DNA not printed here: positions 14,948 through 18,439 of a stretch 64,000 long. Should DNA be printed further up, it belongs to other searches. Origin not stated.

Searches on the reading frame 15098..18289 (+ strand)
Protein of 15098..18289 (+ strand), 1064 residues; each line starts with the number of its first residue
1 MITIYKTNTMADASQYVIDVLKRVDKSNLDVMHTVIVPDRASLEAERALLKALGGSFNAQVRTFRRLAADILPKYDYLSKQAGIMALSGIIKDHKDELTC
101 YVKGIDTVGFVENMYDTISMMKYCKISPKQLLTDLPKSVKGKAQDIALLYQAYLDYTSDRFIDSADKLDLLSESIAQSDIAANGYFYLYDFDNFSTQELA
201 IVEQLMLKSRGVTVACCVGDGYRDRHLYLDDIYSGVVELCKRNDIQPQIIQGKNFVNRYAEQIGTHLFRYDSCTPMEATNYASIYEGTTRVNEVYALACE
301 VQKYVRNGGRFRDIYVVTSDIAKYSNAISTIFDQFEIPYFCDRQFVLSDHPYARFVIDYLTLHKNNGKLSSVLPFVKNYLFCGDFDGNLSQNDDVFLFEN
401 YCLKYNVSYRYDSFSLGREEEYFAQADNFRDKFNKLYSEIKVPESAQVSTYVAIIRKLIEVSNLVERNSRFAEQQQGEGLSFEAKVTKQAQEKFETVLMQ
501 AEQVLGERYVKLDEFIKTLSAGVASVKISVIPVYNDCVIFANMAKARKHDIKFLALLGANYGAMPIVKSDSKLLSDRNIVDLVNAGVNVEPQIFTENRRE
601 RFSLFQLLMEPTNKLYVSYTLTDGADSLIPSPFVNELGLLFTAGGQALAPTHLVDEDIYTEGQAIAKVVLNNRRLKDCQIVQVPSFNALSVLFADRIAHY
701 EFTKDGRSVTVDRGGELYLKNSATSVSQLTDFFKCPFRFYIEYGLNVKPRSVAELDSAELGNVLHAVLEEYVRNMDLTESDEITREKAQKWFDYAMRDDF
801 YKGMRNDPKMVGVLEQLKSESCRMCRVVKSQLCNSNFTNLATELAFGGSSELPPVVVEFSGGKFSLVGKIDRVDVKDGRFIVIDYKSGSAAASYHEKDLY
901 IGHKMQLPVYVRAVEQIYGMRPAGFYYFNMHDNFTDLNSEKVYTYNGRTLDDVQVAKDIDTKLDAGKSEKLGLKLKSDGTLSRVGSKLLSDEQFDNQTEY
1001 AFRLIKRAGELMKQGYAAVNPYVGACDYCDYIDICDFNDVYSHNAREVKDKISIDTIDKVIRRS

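Call 27: search_protein_families(library=pfam, proteins=[window:15098-18289:+])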
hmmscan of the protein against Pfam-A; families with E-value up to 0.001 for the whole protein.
window:15098-18289:+ (1064 aa): 2 families
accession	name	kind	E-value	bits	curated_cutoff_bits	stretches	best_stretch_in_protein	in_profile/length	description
PF21445.3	ADDB_N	-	9e-40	137.1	26.6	1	19-233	16-248/290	ADDB, N-terminal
PF12705.13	PDDEXK_1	-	2.3e-38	133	22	1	724-1036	2-247/247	PD-(D/E)XK nuclease superfamily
